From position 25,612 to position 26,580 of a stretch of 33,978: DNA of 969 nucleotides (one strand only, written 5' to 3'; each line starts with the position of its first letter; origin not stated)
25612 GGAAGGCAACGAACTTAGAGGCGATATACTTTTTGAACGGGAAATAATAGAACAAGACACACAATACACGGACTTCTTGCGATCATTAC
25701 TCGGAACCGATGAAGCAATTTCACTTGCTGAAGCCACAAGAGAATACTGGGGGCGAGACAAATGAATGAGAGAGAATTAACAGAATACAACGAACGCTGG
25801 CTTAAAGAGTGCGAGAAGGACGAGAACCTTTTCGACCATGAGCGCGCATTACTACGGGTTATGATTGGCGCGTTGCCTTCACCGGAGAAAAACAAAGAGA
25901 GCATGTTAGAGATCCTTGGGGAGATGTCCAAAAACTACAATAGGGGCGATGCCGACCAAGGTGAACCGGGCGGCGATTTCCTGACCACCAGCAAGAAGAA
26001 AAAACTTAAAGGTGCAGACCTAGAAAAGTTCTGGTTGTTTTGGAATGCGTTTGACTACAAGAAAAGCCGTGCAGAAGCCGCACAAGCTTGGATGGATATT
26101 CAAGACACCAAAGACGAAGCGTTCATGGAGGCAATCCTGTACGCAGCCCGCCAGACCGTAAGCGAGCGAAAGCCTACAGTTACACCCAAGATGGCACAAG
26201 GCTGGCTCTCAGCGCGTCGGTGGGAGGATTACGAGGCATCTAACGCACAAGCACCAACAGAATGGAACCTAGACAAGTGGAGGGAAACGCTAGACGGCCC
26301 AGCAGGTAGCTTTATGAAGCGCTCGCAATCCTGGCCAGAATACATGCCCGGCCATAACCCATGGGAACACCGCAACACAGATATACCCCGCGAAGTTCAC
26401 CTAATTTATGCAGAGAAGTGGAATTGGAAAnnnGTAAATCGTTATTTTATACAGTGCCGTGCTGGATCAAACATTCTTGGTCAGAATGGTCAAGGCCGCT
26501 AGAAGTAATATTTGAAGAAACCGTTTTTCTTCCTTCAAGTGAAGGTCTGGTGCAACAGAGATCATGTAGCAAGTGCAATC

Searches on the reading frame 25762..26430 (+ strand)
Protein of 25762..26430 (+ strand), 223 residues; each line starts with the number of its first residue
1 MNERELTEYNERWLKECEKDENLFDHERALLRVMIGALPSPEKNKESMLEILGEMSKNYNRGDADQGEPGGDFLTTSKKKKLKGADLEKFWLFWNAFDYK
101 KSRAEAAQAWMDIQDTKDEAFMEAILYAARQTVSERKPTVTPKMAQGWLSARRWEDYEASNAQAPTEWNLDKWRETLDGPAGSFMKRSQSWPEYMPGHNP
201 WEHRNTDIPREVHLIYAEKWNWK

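Call 14: search_protein_families(library=pfam, proteins=[window:25762-26430:+], max_evalue=0.01)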
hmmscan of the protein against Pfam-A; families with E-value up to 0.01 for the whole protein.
window:25762-26430:+ (223 aa): 0 families

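Call 16: find_related_loci(query=window:25762-26430:+, collection=viral_contigs, flank=6000)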
Query window:25762-26430:+ (223 aa) in viral_contigs; peptide patterns used: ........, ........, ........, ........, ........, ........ (x = any residue, [..] = any of these).
1 stretches matched a pattern; 1 encode a relative of the query (tblastn E <= 1e-3); 1 distinct loci.
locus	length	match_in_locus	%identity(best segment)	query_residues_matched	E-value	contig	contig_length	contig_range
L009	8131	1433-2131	71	1-222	7e-109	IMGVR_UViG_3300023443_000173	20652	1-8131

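Call 24: find_homologous_proteins(query=window:25762-26430:+)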
Query window:25762-26430:+ (223 aa): 90 proteins with E <= 0.001 among 140 candidates.
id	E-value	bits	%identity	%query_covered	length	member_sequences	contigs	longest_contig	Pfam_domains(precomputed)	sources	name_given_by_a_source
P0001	1.0e-149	515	100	100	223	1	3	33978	-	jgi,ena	-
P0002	5.2e-102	359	71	100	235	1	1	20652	-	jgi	-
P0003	8.0e-69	250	55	97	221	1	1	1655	-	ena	-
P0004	1.6e-66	242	55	100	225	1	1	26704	-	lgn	-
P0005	1.9e-66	242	54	100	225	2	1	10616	-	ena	-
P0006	4.8e-44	169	46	97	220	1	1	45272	-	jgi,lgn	jgi:hypothetical protein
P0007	1.6e-24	105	35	100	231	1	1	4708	-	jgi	-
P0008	3.2e-20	91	44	51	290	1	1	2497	-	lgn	-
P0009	1.9e-19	88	55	39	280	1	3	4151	-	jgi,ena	-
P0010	3.2e-19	88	50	45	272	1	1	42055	PF04492.20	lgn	-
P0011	4.2e-19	87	47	49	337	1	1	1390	PF04492.20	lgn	-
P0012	1.7e-18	85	44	51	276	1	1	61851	-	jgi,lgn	-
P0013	2.0e-18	85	49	48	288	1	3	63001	-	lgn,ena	-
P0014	3.0e-18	84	50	43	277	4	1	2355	PF14297.13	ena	-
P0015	8.3e-18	83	48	45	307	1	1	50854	PF04492.20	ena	-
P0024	7.8e-17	80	38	71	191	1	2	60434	-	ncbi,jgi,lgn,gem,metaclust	metaclust:\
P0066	2.8e-14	71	34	70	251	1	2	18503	-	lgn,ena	-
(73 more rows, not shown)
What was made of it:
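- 25762..26433 (+): The 223-aa gene, the conserved passenger of the operon behind the element and the marker used to find relatives. Its central domain recurs in proteins that carry Phage_rep_O, DUF1376 or DUF4373 N-termini (call 24).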

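Call 25: find_encoding_contigs(protein=P0004, flank=5000, max_places=3)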
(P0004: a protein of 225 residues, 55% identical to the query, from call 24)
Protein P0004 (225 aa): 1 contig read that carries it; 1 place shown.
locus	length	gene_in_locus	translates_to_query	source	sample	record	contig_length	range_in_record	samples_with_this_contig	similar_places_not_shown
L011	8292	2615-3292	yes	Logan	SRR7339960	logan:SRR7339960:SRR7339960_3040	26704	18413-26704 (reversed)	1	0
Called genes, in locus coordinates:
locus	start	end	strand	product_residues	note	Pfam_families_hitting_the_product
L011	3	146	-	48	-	?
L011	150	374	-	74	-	-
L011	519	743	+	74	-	PF01381:HTH_3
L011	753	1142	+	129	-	PF08774:VRR_NUC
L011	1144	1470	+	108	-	-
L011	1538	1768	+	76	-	-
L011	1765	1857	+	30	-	-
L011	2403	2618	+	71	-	-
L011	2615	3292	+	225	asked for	-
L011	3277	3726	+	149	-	PF14354:Lar_restr_allev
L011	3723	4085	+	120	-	-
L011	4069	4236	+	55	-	-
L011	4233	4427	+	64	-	-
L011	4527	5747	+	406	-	-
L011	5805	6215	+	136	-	-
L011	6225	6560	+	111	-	-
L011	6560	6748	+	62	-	-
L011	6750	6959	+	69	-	-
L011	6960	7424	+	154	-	PF20901:Sf6_terminase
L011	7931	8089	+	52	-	-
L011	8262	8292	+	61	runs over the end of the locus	-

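Call 26: find_encoding_contigs(protein=P0005, flank=5000, max_places=3)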
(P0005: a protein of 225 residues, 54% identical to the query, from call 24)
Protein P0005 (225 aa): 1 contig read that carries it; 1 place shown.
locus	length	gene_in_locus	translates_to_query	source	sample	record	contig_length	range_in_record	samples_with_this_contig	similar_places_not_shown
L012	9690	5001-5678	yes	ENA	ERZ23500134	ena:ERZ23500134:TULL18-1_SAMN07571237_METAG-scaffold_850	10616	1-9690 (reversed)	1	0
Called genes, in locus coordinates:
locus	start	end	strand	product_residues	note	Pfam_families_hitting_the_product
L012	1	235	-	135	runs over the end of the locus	-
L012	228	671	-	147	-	PF08291:Peptidase_M15_3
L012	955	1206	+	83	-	-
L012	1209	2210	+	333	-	PF03837:RecT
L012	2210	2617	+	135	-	PF07105:DUF1367 (faint)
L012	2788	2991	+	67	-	-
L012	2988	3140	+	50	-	-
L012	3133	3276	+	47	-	-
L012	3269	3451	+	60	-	-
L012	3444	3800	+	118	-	-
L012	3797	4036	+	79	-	-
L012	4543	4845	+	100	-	-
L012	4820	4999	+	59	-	-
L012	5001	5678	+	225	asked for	-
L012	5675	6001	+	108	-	-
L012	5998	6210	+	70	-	-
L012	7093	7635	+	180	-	-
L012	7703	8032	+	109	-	-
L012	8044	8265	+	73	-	-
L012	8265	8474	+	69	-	-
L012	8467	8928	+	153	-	PF20901:Sf6_terminase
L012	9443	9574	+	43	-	-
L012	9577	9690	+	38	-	?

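Call 27: find_encoding_contigs(protein=P0006, flank=5000, max_places=3)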
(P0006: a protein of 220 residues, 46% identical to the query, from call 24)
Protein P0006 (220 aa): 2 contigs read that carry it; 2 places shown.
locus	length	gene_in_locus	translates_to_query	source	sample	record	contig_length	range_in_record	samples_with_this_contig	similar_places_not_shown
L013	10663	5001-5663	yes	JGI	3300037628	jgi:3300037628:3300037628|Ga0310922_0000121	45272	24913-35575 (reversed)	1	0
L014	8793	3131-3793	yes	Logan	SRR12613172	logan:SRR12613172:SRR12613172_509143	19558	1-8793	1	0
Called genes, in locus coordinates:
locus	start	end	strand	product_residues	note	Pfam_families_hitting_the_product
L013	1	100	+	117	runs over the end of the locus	-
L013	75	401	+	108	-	-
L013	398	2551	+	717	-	-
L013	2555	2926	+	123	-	-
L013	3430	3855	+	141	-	PF13392:HNH_3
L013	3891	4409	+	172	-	-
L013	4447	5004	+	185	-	-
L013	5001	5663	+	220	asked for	-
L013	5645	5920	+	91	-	-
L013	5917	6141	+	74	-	-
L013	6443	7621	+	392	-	PF00145:DNA_methylase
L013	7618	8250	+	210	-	PF26915:Phage_P4_cII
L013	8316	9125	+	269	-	PF02086:MethyltransfD12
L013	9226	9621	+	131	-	-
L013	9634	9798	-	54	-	-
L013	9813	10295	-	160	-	PF00239:Resolvase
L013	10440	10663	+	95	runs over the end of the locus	PF13560:HTH_31 (weak), PF01381:HTH_3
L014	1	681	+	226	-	?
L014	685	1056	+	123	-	-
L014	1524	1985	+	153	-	PF13392:HNH_3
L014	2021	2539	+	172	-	-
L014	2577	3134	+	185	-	-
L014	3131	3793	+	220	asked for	-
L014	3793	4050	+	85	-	-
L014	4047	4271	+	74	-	-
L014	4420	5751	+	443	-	PF00145:DNA_methylase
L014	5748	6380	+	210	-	PF26915:Phage_P4_cII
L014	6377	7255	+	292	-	PF02086:MethyltransfD12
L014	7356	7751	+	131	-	-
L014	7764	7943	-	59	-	-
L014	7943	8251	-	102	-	PF00239:Resolvase (weak)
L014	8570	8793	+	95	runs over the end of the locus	PF13560:HTH_31 (weak), PF01381:HTH_3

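Call 37: find_encoding_contigs(protein=P0007, flank=5000, max_places=3)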
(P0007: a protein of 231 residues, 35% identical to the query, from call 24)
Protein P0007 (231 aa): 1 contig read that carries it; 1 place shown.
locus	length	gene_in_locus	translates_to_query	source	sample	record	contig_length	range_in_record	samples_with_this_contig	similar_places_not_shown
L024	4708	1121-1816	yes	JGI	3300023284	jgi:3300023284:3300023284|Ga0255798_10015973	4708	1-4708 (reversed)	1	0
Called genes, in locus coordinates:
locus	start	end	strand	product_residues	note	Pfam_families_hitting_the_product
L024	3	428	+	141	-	?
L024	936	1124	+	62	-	-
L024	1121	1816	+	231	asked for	-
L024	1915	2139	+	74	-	-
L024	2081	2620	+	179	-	-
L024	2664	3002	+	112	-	-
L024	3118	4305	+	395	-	-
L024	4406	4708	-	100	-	?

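Call 38: find_encoding_contigs(protein=P0003, flank=5000, max_places=3)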
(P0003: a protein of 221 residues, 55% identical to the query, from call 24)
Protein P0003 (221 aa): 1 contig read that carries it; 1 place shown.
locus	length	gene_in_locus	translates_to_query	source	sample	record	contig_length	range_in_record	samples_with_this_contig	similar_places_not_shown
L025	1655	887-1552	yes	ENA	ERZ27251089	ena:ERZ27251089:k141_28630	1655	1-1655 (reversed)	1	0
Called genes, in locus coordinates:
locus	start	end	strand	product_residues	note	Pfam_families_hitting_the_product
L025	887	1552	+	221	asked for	-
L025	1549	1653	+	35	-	?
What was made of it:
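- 25762..26433 (+): Relatives P0002-P0007 are 35-71% identical over the full length, and all six are preceded by the element (calls 24-27, 37, 38).
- Linkage to one operon and to the short-ORF boundary is strict in 7 of 7 members (calls 25-27, 37, 38).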

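Call 39: find_encoding_contigs(protein=P0001, flank=3000, max_places=4)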
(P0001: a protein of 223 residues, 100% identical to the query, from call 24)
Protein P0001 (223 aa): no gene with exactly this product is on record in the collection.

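Call 52: find_related_loci(query=A4, collection=metagenome_contigs, flank=4000)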
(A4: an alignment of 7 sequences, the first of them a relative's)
Query A4 (223 aa) in metagenome_contigs; peptide patterns used: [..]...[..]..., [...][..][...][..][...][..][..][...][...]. (x = any residue, [..] = any of these).
368 stretches matched a pattern; 174 encode a relative of the query (tblastn E <= 1e-3); the best 80 are kept; 80 distinct loci.
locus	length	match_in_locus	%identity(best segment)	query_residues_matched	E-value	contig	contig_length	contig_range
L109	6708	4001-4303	51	72-167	3e-25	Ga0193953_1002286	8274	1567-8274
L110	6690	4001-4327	49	72-175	5e-25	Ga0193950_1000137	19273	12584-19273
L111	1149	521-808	53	72-164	9e-25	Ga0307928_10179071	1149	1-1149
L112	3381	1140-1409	55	70-156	8e-24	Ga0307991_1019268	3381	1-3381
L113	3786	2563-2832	55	70-156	8e-24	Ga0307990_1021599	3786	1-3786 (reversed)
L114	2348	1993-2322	49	60-167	5e-23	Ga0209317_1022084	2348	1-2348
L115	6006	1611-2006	42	39-168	3e-22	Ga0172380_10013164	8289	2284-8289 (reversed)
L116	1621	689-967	48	62-156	3e-22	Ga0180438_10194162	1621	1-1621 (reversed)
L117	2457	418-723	46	64-163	4e-22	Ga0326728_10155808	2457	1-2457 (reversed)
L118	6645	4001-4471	38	9-167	6e-22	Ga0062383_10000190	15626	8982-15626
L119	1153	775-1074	47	70-166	2e-22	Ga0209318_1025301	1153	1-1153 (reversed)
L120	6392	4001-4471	38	9-167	6e-22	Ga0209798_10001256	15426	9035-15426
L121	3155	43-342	47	70-166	8e-22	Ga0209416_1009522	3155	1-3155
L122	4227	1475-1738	49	72-156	1e-21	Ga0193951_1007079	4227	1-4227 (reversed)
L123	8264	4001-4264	49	72-156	2e-21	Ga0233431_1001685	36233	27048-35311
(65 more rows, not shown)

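Call 58: search_protein_families(library=phrogs, proteins=[window:25762-26430:+], max_evalue=0.001)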
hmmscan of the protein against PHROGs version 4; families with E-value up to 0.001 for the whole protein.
window:25762-26430:+ (223 aa): 1 family
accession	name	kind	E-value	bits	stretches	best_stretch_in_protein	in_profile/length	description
phrog_9474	-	DNA, RNA and nucleotide metabolism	8.6e-05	23.2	1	75-162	164-253/288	replication initiation protein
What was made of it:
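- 25762..26433 (+): There is a weak match to phrog_9474, 'replication initiation protein' (8.6e-5, call 58).
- The 'replication' label of the operon rests on one weak PHROG match and on domain sharing (calls 24, 58).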

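Call 63: search_protein_families(library=pfam, alignment_id=A4, max_evalue=1)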
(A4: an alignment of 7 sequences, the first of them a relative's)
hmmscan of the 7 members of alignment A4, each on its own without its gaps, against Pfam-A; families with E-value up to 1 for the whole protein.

A. member 1, P0001 (223 aa): 1 family
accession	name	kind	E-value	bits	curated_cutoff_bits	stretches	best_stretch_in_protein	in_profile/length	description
PF19749.4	DUF6236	-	0.047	13.3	26.2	1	84-178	74-156/324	Family of unknown function (DUF6236)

B. families by the number of members that match (of 7 scanned): 2 families
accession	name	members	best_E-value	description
PF09976.15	TPR_21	1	0.045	Tetratricopeptide repeat-like domain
PF19749.4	DUF6236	1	0.047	Family of unknown function (DUF6236)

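Call 64: search_solved_structures(query=A4, max_evalue=1)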
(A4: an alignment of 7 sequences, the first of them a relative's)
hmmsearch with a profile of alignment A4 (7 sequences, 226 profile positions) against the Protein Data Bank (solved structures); distinct sequences matched with E-value up to 1: 0.

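Call 78: find_encoding_contigs(protein=P0024, flank=4000, max_places=2)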
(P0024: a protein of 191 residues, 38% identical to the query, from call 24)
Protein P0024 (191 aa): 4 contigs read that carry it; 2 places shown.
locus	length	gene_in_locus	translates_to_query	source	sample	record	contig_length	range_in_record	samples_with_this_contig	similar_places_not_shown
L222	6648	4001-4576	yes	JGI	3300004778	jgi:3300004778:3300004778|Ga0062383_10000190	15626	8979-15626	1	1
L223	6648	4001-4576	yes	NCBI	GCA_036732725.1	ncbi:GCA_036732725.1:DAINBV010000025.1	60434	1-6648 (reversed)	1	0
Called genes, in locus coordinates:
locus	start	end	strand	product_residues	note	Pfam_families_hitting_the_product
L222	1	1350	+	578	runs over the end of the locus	PF17092:PCB_OB (faint), PF21710:Spt6_S1 (faint), PF00575:S1, PF13509:S1_2 (faint), PF00575:S1, PF23459:S1_RRP5 (weak)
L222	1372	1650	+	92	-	PF00216:Bac_DNA_binding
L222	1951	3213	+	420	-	PF13356:Arm-DNA-bind_3, PF22022:Phage_int_M, PF00589:Phage_integrase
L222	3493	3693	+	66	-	-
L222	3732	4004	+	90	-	-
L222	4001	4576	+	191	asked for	-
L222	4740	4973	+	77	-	-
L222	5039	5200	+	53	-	-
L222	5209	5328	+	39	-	-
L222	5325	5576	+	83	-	-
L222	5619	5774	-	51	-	-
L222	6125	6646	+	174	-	?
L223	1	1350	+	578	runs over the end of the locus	PF17092:PCB_OB (faint), PF21710:Spt6_S1 (faint), PF00575:S1, PF13509:S1_2 (faint), PF00575:S1, PF23459:S1_RRP5 (weak)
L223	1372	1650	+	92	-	PF00216:Bac_DNA_binding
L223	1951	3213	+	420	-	PF13356:Arm-DNA-bind_3, PF22022:Phage_int_M, PF00589:Phage_integrase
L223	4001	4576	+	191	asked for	-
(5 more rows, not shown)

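Call 79: find_encoding_contigs(protein=P0066, flank=4000, max_places=2)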
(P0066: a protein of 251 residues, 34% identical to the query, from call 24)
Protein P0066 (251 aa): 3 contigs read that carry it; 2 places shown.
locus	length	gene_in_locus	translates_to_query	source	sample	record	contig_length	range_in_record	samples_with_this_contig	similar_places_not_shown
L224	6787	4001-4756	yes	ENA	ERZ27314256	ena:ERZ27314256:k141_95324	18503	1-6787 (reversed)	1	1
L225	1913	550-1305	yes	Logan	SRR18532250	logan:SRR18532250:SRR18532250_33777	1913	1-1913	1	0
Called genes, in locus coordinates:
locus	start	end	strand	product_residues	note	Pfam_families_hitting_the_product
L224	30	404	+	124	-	-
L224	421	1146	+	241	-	PF00145:DNA_methylase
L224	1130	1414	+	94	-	-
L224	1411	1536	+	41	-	-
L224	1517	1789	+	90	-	-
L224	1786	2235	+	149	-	-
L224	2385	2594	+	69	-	-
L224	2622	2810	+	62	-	-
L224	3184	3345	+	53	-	-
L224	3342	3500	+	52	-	-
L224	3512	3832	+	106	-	-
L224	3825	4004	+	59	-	-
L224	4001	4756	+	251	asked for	-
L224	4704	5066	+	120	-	-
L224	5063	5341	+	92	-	-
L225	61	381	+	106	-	-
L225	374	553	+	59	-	-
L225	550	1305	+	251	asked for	-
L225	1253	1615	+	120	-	-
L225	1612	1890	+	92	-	-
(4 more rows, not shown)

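Call 112: predict_structure(alignment_id=A13)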
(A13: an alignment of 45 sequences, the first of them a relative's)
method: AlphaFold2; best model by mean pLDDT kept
length: 223 residues; sequences in the alignment: 45
mean_pLDDT: 85.3   pTM: 0.55
mean pLDDT of the five models: 85.3, 85.2, 84.3, 83.2, 80.8
residues with pLDDT >= 90: 134; 70-90: 52; 50-70: 29; < 50: 8
segments of 3 or more residues with pLDDT < 50: 60-65
pLDDT, mean of each block of 10 residues (from residue 1): 89 96 91 90 57 53 52 93 95 91 95 90 91 83 90 87 73 92 90 87 94 96 95
secondary structure, 60 per line:
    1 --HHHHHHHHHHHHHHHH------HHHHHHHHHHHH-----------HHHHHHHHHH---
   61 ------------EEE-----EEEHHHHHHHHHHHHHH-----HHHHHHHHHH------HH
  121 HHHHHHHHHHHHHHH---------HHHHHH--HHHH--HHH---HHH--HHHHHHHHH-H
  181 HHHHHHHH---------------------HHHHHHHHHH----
elements in order: H3-18 H25-36 H48-57 E73-75 E81-83 H84-97 H103-112 H119-135 H145-150 H153-156 H170-178 H180-188 H210-219

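Call 116: fold_search(model_id=the predicted structure, library=pdb)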
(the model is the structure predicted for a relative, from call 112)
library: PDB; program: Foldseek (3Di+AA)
matches with E <= 10: 34; with E <= 0.001: 0
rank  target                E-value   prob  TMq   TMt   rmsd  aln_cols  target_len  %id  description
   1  5im3_A                2.6e+00  0.07  0.18  0.07  21.6       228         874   11  Crystal structure of the class I ribonucleotide reductase from Pseudomonas aeruginosa in complex with dATP (released 2016-05-04)
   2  6npe_B                3.4e+00  0.02  0.12  0.11  15.2       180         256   10  C-abl Kinase domain with the activator(cmpd6), 2-cyano-N-(4-(3,4-dichlorophenyl)thiazol-2-yl)acetamide (released 2019-03-13)
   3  6umw                  3.6e+00  0.02  0.11  0.10  15.1       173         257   13  Crystal structure of hEphB1 bound with chlortetracycline (released 2020-10-14)
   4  6hev                  3.7e+00  0.03  0.14  0.12  14.6       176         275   14  Crystal Structure of Ephrin A2 (EphA2) Receptor Protein Kinase with the NVP-BHG712 derivative AT061 (released 2019-08-28)
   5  8bom                  3.9e+00  0.02  0.13  0.11  14.9       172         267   14  Crystal Structure of Ephrin A2 (EphA2) Receptor Protein Kinase with Compound 14 (released 2023-03-08)
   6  3fzs                  3.9e+00  0.02  0.11  0.11  15.8       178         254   15  Crystal Structure of PYK2 complexed with BIRB796 (released 2009-03-31)
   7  6q7c                  4.1e+00  0.02  0.13  0.11  15.0       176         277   14  Crystal Structure of Ephrin A2 (EphA2) Receptor Protein Kinase with the NVP-BHG712 derivative ATDL11 (released 2020-01-15)
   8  7kpl                  4.8e+00  0.02  0.12  0.11  15.4       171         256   12  Crystal structure of hEphB1 in apo form (released 2021-03-10)
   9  6q7f                  5.0e+00  0.02  0.12  0.11  15.5       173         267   11  Crystal Structure of Ephrin A2 (EphA2) Receptor Protein Kinase with the NVP-BHG712 derivative ATDL18 (released 2020-01-15)
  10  6heu                  5.3e+00  0.02  0.13  0.12  17.0       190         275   14  Crystal Structure of Ephrin A2 (EphA2) Receptor Protein Kinase with the NVP-BHG712 derivative AT058 (released 2019-08-28)
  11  5ihc                  5.5e+00  0.02  0.14  0.11  17.8       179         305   12  MELK in complex with NVS-MELK12B (released 2016-06-01)
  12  6hey                  5.5e+00  0.02  0.12  0.10  15.4       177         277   12  Crystal Structure of Ephrin A2 (EphA2) Receptor Protein Kinase with the NVP-BHG712 derivative ATNK002 (released 2019-08-28)
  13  4aw5                  5.8e+00  0.02  0.11  0.10  13.7       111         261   14  Complex of the EphB4 kinase domain with an oxindole inhibitor (released 2012-08-01)
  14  7kpm                  6.1e+00  0.02  0.12  0.11  15.6       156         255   13  Crystal structure of hEphB1 bound with ADP (released 2021-03-10)
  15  6het                  6.1e+00  0.01  0.11  0.10  14.9       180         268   14  Crystal Structure of Ephrin A2 (EphA2) Receptor Protein Kinase with the NVP-BHG712 derivative AT055 (released 2019-08-28)
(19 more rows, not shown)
